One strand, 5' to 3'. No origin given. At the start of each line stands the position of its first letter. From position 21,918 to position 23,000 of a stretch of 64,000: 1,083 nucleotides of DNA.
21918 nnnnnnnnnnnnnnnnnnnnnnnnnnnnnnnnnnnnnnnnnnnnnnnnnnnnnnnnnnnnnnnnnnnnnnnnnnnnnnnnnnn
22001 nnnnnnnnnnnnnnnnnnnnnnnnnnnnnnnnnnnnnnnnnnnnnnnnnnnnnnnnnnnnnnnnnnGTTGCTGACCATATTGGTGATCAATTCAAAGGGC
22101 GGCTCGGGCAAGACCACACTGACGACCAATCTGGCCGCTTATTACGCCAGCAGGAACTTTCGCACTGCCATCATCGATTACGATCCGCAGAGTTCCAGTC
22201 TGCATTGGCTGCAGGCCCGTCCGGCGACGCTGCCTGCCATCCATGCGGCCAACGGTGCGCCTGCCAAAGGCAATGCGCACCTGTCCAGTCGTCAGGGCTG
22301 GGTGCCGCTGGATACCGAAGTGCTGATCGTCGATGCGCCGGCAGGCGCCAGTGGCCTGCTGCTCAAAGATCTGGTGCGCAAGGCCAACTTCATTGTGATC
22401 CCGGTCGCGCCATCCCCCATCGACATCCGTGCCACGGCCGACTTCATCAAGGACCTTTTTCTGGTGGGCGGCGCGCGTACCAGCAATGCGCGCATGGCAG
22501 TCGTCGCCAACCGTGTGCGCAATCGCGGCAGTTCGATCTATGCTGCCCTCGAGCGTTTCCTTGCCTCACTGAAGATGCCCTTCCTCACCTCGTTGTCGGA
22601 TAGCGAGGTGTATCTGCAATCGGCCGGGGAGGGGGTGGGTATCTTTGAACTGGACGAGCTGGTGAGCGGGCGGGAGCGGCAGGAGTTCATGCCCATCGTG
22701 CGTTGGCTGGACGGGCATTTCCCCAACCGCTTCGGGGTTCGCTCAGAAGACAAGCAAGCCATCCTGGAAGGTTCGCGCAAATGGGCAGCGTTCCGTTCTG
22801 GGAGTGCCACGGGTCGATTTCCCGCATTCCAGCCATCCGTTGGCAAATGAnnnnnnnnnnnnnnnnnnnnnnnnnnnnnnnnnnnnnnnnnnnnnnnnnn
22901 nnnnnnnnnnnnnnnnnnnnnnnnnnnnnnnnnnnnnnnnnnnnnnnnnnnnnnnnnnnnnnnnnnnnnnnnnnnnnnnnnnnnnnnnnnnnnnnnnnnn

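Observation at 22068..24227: ParA-like ATPase followed by two chemoreceptor sensor domains with no signalling tail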

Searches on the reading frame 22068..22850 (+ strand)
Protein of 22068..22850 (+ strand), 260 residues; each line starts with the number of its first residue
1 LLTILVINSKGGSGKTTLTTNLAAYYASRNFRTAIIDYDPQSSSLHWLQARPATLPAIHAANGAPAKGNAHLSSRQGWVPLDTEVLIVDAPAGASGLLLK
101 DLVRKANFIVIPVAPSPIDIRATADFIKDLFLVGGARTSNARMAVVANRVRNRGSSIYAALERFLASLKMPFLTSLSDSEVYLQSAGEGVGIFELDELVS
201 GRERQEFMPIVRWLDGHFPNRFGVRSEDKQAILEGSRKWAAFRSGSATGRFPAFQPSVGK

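Call 5: search_protein_families(library=pfam, proteins=[window:22068-22850:+], max_evalue=1)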
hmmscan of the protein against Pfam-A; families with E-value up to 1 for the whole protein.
window:22068-22850:+ (260 aa): 16 families
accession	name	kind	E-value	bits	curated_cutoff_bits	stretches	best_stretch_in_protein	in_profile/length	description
PF01656.29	CbiA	-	3.6e-17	62.9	25.4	1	4-181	1-114/125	CobQ/CobB/MinD/ParA nucleotide binding domain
PF13614.12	AAA_31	-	1.9e-10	41.4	27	1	3-44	3-44/177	AAA domain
PF10609.15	ParA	-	2.5e-07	30.8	27.1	1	3-42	5-44/246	NUBPL iron-transfer P-loop NTPase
PF09140.17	MipZ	-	5e-05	23.2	20.7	1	4-55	3-55/262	ATPase MipZ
PF16575.11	CLP1_P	-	0.00081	19.7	26.6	1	12-44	4-36/188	mRNA cleavage and polyadenylation factor CLP1 P-loop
PF07015.17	VirC1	-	0.00085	19.2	24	1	4-150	4-150/231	VirC1 protein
PF02374.21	ArsA_ATPase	-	0.004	16.8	24.3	1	3-42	2-41/305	Anion-transporting ATPase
PF20720.3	nSTAND3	-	0.0054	16.9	27.2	1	4-43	19-57/155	Novel STAND NTPase 3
PF03029.23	ATP_bind_1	-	0.0099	16.1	27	1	12-47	6-41/240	Conserved hypothetical ATP binding protein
PF00448.28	SRP54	-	0.033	14.3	22.7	1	11-39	10-38/196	SRP54-type protein, GTPase domain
PF03205.20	MobB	-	0.038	14.3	26.6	1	4-39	1-36/133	Molybdopterin guanine dinucleotide synthesis protein B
PF00142.24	Fer4_NifH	-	0.046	13.6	25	1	5-46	3-44/271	4Fe-4S iron sulfur cluster binding proteins, NifH/frxC family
PF25199.1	nSTAND_NTPase5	-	0.11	12.7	34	1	3-53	42-95/145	Novel STAND NTPase 5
PF07693.20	KAP_NTPase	-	0.11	12.2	20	1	4-43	22-61/293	KAP family P-loop domain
PF13481.12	AAA_25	-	0.19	11.7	27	1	9-28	40-59/195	AAA domain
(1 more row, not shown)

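Call 6: search_protein_families(library=ncbifam, proteins=[window:22068-22850:+], max_evalue=1)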
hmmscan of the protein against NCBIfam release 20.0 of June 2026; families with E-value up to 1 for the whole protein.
window:22068-22850:+ (260 aa): 34 families (the best 25 are shown)
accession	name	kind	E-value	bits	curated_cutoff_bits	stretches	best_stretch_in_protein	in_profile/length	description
NF041546.1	ParA_partition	equivalog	6.7e-34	117.2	180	1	3-197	1-189/203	ParA family partition ATPase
TIGR03453.1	partition_RepA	equivalog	5.5e-10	38.6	348.45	1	4-43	107-146/387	plasmid partitioning protein RepA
NF010443.0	PRK13869.1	subfamily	3.9e-08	32.5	446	1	4-48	124-168/405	plasmid-partitioning protein RepA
TIGR03371.1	cellulose_yhjQ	equivalog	1.5e-07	31.1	157.85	1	1-42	1-42/246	cellulose biosynthesis protein BcsQ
TIGR01968.1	minD_bact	equivalog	5e-07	29.3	212.9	1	4-39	4-39/261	septum site-determining protein MinD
TIGR01281.1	DPOR_bchL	equivalog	1.5e-06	27.8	345.15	2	4-48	2-46/268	ferredoxin:protochlorophyllide reductase (ATP-dependent) iron-sulfur ATP-binding protein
TIGR03815.1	CpaE_hom_Actino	equivalog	1.7e-06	27.4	154.45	1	3-54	113-157/340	septum site-determining protein Ssd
TIGR01969.1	minD_arch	subfamily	2.7e-06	26.7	201.75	1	3-40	2-39/251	cell division ATPase MinD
NF041136.1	MrpORP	equivalog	1.2e-05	24.8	450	1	4-45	8-49/365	iron-sulfur cluster carrier protein MrpORP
TIGR01007.1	eps_fam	subfamily_domain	4.8e-05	23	108.05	1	4-46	20-62/204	polysaccharide biosynthesis tyrosine autokinase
NF010340.0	PRK13768.1-2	equivalog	0.00013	21.8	293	1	3-45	4-46/265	GTPase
NF047398.1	AAA_KGGVGR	domain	0.00022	21.6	90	1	7-51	8-52/190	KGGVGR-motif variant AAA ATPase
NF009702.0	PRK13231.1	equivalog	0.00023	20.4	427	1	5-50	5-49/264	nitrogenase reductase-like protein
NF033200.1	F430_CfbC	exception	0.00025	20.5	402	1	6-49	4-47/260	Ni-sirohydrochlorin a,c-diamide reductive cyclase ATP-dependent reductase subunit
NF010342.0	PRK13768.1-5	equivalog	0.00045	20.2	414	1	6-45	5-44/255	GTPase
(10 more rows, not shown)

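Call 26: find_homologous_proteins(query=window:22068-22850:+, max_evalue=1e-10)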
Query window:22068-22850:+ (260 aa): 4739 proteins with E <= 1e-10 among 5763 candidates; the best 120 are listed.
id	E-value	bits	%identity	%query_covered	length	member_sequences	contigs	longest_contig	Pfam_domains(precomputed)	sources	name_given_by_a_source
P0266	5.2e-152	522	90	100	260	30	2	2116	PF10609.16,PF01656.30,PF13614.13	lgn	-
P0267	2.0e-150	517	89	100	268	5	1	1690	PF10609.16,PF01656.30,PF13614.13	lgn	-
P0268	6.5e-148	509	88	99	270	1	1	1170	PF10609.16,PF01656.30,PF13614.13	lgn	-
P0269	1.5e-147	508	88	100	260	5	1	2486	PF10609.16,PF01656.30,PF13614.13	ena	-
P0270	1.1e-145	502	87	100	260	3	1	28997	PF10609.16,PF01656.30,PF13614.13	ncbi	-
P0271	6.8e-133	460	80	98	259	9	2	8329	PF10609.16,PF01656.30,PF13614.13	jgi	-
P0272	1.3e-132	459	80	98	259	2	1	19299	PF10609.16,PF01656.30,PF13614.13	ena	-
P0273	2.2e-131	455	80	100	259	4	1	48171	PF10609.16,PF01656.30,PF13614.13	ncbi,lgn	ncbi:MAG: ParA family protein [Sideroxydans sp.]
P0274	1.5e-129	449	79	98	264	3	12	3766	PF10609.16,PF01656.30,PF13614.13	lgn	-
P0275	2.8e-129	448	78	99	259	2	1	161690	PF10609.16,PF01656.30,PF13614.13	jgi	jgi:chromosome partitioning protein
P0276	3.2e-128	444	78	98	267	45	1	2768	PF10609.16,PF01656.30,PF13614.13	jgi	-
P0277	7.3e-127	440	79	98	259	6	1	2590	PF10609.16,PF01656.30,PF13614.13,PF09140.18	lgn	-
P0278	2.9e-126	438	78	98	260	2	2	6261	PF10609.16,PF01656.30,PF13614.13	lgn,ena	-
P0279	5.9e-126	437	76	99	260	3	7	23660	PF10609.16,PF01656.30,PF13614.13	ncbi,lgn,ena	-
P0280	8.0e-125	433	79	93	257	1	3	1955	PF10609.16,PF01656.30,PF13614.13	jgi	jgi:chromosome partitioning protein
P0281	9.2e-125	433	77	98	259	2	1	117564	PF10609.16,PF01656.30,PF13614.13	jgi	-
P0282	1.4e-124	432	75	97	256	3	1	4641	PF01656.30,PF13614.13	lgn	-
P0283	1.4e-124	432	77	95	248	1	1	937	PF10609.16,PF01656.30,PF13614.13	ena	-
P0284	7.2e-124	430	76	95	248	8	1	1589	PF10609.16,PF01656.30,PF13614.13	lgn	-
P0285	8.0e-124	430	76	95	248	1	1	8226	PF10609.16,PF01656.30,PF13614.13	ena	-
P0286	9.6e-124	430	73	98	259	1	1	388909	PF10609.16,PF01656.30,PF13614.13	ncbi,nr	ncbi:MAG TPA: AAA family ATPase [Sideroxyarcus sp.]|nr:AAA family ATPase [Sideroxyarcus sp.]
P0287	7.5e-122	423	76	93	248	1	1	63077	PF10609.16,PF01656.30,PF13614.13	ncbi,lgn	-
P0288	6.4e-121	420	76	95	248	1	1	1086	PF10609.16,PF01656.30,PF13614.13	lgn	-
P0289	9.6e-121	420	73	95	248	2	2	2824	PF10609.16,PF01656.30,PF13614.13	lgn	-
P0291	2.9e-119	415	75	95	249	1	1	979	PF10609.16,PF01656.30,PF13614.13,PF07015.18,PF09140.18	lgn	-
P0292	1.1e-118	413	75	95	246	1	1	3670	PF10609.16,PF01656.30,PF13614.13,PF07015.18,PF09140.18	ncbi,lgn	-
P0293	1.1e-118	413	76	95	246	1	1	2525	PF10609.16,PF01656.30,PF13614.13,PF09140.18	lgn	-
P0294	1.6e-118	413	76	94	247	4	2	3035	PF10609.16,PF01656.30,PF13614.13,PF09140.18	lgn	-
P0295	2.1e-118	412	73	95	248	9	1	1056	PF10609.16,PF01656.30,PF13614.13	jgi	-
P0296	2.3e-118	412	72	95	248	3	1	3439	PF10609.16,PF01656.30,PF13614.13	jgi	jgi:chromosome partitioning protein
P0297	2.3e-118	412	76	94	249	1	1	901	PF10609.16,PF01656.30,PF13614.13,PF09140.18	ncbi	-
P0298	2.5e-118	412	75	95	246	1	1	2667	PF10609.16,PF01656.30,PF13614.13,PF07015.18,PF09140.18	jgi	jgi:chromosome partitioning protein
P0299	4.0e-118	411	75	95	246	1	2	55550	PF10609.16,PF01656.30,PF13614.13,PF09140.18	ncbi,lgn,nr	ncbi:MAG: ParA family protein [Sideroxydans sp.]|nr:ParA family protein [Sideroxydans sp.]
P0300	5.9e-118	411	77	93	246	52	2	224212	PF10609.16,PF01656.30,PF13614.13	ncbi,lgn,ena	ncbi:MAG: ParA family protein [Sideroxydans sp.]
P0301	7.0e-118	410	76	93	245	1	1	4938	PF10609.16,PF01656.30,PF13614.13,PF09140.18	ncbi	-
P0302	1.0e-117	410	75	95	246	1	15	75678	PF10609.16,PF01656.30,PF13614.13,PF09140.18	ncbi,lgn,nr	ncbi:MAG: ParA family protein [Sideroxydans sp.]|nr:ParA family protein [Sideroxydans sp.]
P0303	1.6e-117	409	76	94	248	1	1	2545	PF10609.16,PF01656.30,PF13614.13,PF09140.18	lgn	-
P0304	3.9e-117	408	74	95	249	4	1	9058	PF10609.16,PF01656.30,PF13614.13,PF07015.18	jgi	-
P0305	6.5e-117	407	75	95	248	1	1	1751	PF10609.16,PF01656.30,PF13614.13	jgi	jgi:chromosome partitioning protein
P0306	9.1e-117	407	74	94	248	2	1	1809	PF10609.16,PF01656.30,PF13614.13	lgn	-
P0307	1.2e-116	406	73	94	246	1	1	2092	PF10609.16,PF01656.30,PF13614.13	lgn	-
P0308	2.3e-116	406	74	94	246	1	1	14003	PF10609.16,PF01656.30,PF13614.13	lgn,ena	-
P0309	4.3e-116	405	74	95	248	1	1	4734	PF10609.16,PF01656.30,PF13614.13,PF07015.18,PF09140.18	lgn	-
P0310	5.4e-116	404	73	95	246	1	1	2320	PF10609.16,PF01656.30,PF13614.13,PF09140.18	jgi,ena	-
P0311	6.0e-116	404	73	95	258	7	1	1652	PF10609.16,PF01656.30,PF13614.13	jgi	jgi:chromosome partitioning protein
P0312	7.0e-116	404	73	95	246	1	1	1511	PF10609.16,PF01656.30,PF13614.13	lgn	-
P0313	7.6e-116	404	74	95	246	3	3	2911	PF10609.16,PF01656.30,PF13614.13,PF07015.18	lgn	-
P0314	8.6e-116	404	74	94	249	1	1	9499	PF10609.16,PF01656.30,PF13614.13,PF07015.18,PF09140.18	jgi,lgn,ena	-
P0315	1.1e-115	403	73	95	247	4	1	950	PF10609.16,PF01656.30,PF13614.13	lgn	-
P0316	1.6e-115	403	73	95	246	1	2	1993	PF10609.16,PF01656.30,PF13614.13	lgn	-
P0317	1.9e-115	403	74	95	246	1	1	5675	PF10609.16,PF01656.30,PF13614.13,PF07015.18,PF09140.18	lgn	-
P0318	3.2e-115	402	73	95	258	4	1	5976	PF10609.16,PF01656.30,PF13614.13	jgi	-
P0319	3.7e-115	402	74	94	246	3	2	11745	PF10609.16,PF01656.30,PF13614.13,PF07015.18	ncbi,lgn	-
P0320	4.7e-115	401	72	95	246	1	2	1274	PF10609.16,PF01656.30,PF13614.13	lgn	-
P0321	4.9e-115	401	74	95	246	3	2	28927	PF10609.16,PF01656.30,PF13614.13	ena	-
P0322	4.9e-115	401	72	95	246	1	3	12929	PF10609.16,PF01656.30,PF13614.13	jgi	jgi:chromosome partitioning protein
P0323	1.3e-114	400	74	94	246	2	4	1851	PF10609.16,PF01656.30,PF13614.13,PF07015.18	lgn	-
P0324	2.3e-114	399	72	95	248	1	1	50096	PF10609.16,PF01656.30,PF13614.13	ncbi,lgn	-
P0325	2.6e-114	399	71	95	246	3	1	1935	PF10609.16,PF01656.30,PF13614.13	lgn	-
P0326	3.0e-114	399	72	95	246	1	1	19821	PF10609.16,PF01656.30,PF13614.13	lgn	-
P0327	4.9e-114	398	73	95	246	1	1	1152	PF10609.16,PF01656.30,PF13614.13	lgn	-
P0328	5.5e-114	398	75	93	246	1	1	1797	PF10609.16,PF01656.30,PF13614.13,PF07015.18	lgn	-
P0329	7.4e-114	397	72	95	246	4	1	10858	PF10609.16,PF01656.30,PF13614.13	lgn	-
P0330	8.3e-114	397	72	95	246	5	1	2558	PF10609.16,PF01656.30,PF13614.13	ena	-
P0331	1.7e-113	396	73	95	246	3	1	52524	PF10609.16,PF01656.30,PF13614.13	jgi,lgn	jgi:chromosome partitioning protein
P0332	4.1e-113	395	72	95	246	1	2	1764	PF10609.16,PF01656.30,PF13614.13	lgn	-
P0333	6.3e-113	394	71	95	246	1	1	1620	PF10609.16,PF01656.30,PF13614.13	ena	-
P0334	1.3e-112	393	71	94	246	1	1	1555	PF10609.16,PF01656.30,PF13614.13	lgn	-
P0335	1.5e-112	393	71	93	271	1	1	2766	PF10609.16,PF01656.30,PF13614.13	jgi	jgi:chromosome partitioning protein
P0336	1.5e-112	393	73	94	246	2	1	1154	PF10609.16,PF01656.30,PF13614.13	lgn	-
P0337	1.8e-112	393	74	93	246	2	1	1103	PF10609.16,PF01656.30,PF13614.13,PF07015.18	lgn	-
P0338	3.3e-112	392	71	94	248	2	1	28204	PF10609.16,PF01656.30,PF13614.13,PF09140.18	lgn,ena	-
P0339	3.6e-112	392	71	95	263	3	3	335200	PF10609.16,PF01656.30,PF13614.13,PF07015.18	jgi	jgi:chromosome partitioning protein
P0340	9.3e-112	390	86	83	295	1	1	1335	PF10609.16,PF01656.30,PF13614.13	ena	-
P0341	1.1e-111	390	70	95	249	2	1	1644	PF10609.16,PF01656.30,PF13614.13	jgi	jgi:chromosome partitioning protein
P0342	2.0e-111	389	72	94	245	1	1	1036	PF10609.16,PF01656.30,PF13614.13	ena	-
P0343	2.6e-111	389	72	94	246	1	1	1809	PF10609.16,PF01656.30,PF13614.13,PF09140.18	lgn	-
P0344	2.9e-111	389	71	94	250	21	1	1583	PF10609.16,PF01656.30,PF13614.13,PF09140.18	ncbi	-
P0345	1.5e-110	387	73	92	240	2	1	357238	PF10609.16,PF01656.30,PF13614.13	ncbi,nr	ncbi:MAG: ParA family protein [Sideroxydans sp.]|nr:ParA family protein [Sideroxydans sp.]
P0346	1.8e-110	386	70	94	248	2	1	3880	PF10609.16,PF01656.30,PF13614.13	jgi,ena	-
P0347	2.8e-110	386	68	95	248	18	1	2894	PF10609.16,PF01656.30,PF13614.13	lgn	-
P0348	3.5e-110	385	71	98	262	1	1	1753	PF10609.16,PF01656.30,PF13614.13,PF09140.18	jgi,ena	-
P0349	7.4e-110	384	68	94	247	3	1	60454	PF10609.16,PF01656.30,PF13614.13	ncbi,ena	-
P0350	1.0e-109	384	68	94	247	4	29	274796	PF10609.16,PF01656.30,PF13614.13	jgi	jgi:chromosome partitioning protein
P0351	1.6e-109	383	68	94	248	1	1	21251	PF10609.16,PF01656.30,PF13614.13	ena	-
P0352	2.3e-109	383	69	94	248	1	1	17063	PF10609.16,PF01656.30,PF13614.13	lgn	-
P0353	2.3e-109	383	71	94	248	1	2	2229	PF10609.16,PF01656.30,PF13614.13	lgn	-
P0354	2.5e-109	382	69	97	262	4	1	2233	PF10609.16,PF01656.30,PF13614.13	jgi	jgi:chromosome partitioning protein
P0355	4.2e-109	382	71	95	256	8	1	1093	PF10609.16,PF01656.30,PF13614.13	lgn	-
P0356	5.3e-109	381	68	94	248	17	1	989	PF10609.16,PF01656.30,PF13614.13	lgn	-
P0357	6.7e-109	381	69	98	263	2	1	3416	PF10609.16,PF01656.30,PF13614.13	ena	-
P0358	1.3e-108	380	68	98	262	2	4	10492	PF10609.16,PF01656.30,PF13614.13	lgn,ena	-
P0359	2.9e-108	379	68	98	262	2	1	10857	PF10609.16,PF01656.30,PF13614.13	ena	-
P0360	3.5e-108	379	67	98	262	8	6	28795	PF10609.16,PF01656.30,PF13614.13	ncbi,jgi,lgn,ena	jgi:chromosome partitioning protein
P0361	3.9e-108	379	69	94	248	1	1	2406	PF10609.16,PF01656.30,PF13614.13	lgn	-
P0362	4.4e-108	378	69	93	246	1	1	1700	PF10609.16,PF01656.30,PF13614.13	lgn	-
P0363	4.7e-108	378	70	93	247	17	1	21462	PF10609.16,PF01656.30,PF13614.13,PF07015.18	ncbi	-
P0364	6.7e-108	378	68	97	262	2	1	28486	PF10609.16,PF01656.30,PF13614.13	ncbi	-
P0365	8.7e-108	377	68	98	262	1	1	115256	PF10609.16,PF01656.30,PF13614.13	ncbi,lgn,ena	-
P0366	9.4e-108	377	69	95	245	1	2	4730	PF10609.16,PF01656.30,PF13614.13,PF09140.18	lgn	-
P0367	1.2e-107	377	72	93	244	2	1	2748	PF10609.16,PF01656.30,PF13614.13,PF09140.18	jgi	jgi:chromosome partitioning protein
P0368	1.8e-107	376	69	97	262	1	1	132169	PF10609.16,PF01656.30,PF13614.13,PF09140.18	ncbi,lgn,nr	ncbi:MAG: ParA family protein [Nitrosomonadales bacterium]|nr:ParA family protein [Nitrosomonadales 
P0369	1.9e-107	376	71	94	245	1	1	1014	PF10609.16,PF01656.30,PF13614.13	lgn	-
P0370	2.0e-107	376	70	95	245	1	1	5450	PF10609.16,PF01656.30,PF13614.13,PF09140.18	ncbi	-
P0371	3.2e-107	376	68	98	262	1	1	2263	PF10609.16,PF01656.30,PF13614.13,PF07015.18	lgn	-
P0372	3.3e-107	376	68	94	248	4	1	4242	PF10609.16,PF01656.30,PF13614.13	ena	-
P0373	3.5e-107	375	69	98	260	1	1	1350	PF10609.16,PF01656.30,PF13614.13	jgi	jgi:chromosome partitioning protein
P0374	4.2e-107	375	68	95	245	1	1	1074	PF00142.25,PF10609.16,PF01656.30,PF13614.13,PF07015.18,PF09140.18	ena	-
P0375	9.7e-107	374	64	100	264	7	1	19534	PF10609.16,PF01656.30,PF13614.13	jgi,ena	-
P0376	1.2e-106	374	69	95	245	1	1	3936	PF10609.16,PF01656.30,PF13614.13,PF09140.18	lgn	-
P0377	1.2e-106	374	67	98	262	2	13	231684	PF10609.16,PF01656.30,PF13614.13,PF07015.18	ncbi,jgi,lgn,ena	jgi:chromosome partitioning protein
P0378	1.4e-106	374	70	95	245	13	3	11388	PF10609.16,PF01656.30,PF13614.13,PF09140.18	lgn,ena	-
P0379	1.4e-106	374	66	98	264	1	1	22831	PF10609.16,PF01656.30,PF13614.13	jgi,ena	-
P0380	1.5e-106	373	66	98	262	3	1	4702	PF10609.16,PF01656.30,PF13614.13,PF07015.18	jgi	jgi:chromosome partitioning protein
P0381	2.1e-106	373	66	97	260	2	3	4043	PF10609.16,PF01656.30,PF13614.13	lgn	-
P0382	2.4e-106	373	66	98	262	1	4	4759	PF10609.16,PF01656.30,PF13614.13,PF07015.18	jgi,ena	-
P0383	2.8e-106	373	67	98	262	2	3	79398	PF10609.16,PF01656.30,PF13614.13,PF07015.18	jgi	jgi:chromosome partitioning protein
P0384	3.0e-106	372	69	97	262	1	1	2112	PF10609.16,PF01656.30,PF13614.13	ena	-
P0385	4.3e-106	372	67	98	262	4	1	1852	PF10609.16,PF01656.30,PF13614.13,PF07015.18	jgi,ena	-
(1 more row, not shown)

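Call 27: find_encoding_contigs(protein=P0300, flank=5000, max_places=2)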
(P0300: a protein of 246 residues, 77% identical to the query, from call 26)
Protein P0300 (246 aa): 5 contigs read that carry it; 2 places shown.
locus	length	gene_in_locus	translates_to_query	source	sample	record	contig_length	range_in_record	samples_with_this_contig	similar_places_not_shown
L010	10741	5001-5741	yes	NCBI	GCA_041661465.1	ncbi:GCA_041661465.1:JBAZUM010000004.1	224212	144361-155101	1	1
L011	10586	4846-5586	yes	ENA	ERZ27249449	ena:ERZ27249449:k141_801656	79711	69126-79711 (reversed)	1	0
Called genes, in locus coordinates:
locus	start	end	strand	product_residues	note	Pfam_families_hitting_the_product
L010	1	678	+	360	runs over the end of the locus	PF03462:PCRF, PF00472:RF-1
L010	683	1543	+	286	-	PF17827:PrmC_N, PF03602:Cons_hypoth95 (weak), PF06325:PrmA, PF05175:MTS, PF24675:NpmA (weak), PF02390:Methyltransf_4 (weak), PF13847:Methyltransf_31, PF13649:Methyltransf_25, +1 more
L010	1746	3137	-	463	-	PF00206:Lyase_1, PF14698:ASL_C2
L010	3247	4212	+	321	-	PF06580:His_kinase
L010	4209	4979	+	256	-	PF00072:Response_reg, PF04397:LytTR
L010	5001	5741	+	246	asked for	PF01656:CbiA, PF10609:ParA, PF13614:AAA_31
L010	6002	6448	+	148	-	PF02381:MraZ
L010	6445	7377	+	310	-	PF01795:Methyltransf_5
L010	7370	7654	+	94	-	PF04999:FtsL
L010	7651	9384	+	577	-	PF03717:PBP_dimer, PF00905:Transpeptidase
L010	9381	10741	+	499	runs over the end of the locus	PF01225:Mur_ligase, PF08245:Mur_ligase_M, PF02875:Mur_ligase_C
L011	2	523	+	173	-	?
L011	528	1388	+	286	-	PF17827:PrmC_N, PF03602:Cons_hypoth95 (weak), PF06325:PrmA, PF05175:MTS, PF24675:NpmA (weak), PF02390:Methyltransf_4 (weak), PF13847:Methyltransf_31, PF13649:Methyltransf_25, +1 more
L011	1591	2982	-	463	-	PF00206:Lyase_1, PF14698:ASL_C2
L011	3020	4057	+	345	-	PF06580:His_kinase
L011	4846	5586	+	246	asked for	PF01656:CbiA, PF10609:ParA, PF13614:AAA_31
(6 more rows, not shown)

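Call 28: find_encoding_contigs(protein=P0377, flank=5000, max_places=2)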
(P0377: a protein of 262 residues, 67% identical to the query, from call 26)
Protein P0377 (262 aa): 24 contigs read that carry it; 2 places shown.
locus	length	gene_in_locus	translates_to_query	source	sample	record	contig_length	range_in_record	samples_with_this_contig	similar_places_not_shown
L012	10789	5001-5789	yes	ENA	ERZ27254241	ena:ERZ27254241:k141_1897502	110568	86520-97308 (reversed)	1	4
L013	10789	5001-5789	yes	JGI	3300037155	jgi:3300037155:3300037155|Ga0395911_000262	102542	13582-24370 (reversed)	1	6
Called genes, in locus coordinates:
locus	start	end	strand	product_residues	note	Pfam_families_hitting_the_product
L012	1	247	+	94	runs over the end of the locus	PF00216:Bac_DNA_binding, PF18291:HU-HIG (weak)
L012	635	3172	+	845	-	PF00690:Cation_ATPase_N, PF00122:E1-E2_ATPase, PF00702:Hydrolase, PF13246:Cation_ATPase, PF00689:Cation_ATPase_C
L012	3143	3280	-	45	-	-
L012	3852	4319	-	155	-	-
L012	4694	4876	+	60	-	-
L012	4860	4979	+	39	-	-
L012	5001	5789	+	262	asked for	PF01656:CbiA, PF07015:VirC1 (weak), PF10609:ParA, PF13614:AAA_31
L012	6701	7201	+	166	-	-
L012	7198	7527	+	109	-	PF23793:LysC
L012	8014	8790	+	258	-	PF00112:Peptidase_C1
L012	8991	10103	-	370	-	PF18152:DAHP_snth_FXD (weak), PF00793:DAHP_synth_1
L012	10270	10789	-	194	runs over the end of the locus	PF00440:TetR_N, PF19352:TetR_C_38 (faint), PF22276:SlmA-like_C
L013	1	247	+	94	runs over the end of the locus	PF00216:Bac_DNA_binding, PF18291:HU-HIG (weak)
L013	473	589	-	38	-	-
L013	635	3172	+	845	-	PF00690:Cation_ATPase_N, PF00122:E1-E2_ATPase, PF00702:Hydrolase, PF13246:Cation_ATPase, PF00689:Cation_ATPase_C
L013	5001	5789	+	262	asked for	PF01656:CbiA, PF07015:VirC1 (weak), PF10609:ParA, PF13614:AAA_31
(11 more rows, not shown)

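Call 36: search_solved_structures(query=window:22068-22850:+, max_evalue=0.00001)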
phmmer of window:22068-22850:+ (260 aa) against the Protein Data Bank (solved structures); distinct sequences matched with E-value up to 0.00001: 7.
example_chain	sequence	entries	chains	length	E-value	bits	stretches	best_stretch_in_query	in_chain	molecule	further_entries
5u1g_D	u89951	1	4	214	8.1e-16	61.4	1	3-199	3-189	ParA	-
4dzz_A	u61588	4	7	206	9.7e-16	61.2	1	3-197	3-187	Plasmid partitioning protein ParF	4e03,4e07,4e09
1wcv_1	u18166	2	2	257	1.5e-08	37.6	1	4-115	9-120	SEGREGATION PROTEIN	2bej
7dut_A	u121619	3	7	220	6.8e-08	35.5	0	4-44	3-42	SOJ protein (Soj)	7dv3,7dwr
2bek_A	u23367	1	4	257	2.6e-07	33.6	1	4-110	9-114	SEGREGATION PROTEIN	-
8ray_B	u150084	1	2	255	2.6e-06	30.3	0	4-44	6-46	ParA family protein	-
3pg5_A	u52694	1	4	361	4e-06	29.7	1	1-48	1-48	Uncharacterized protein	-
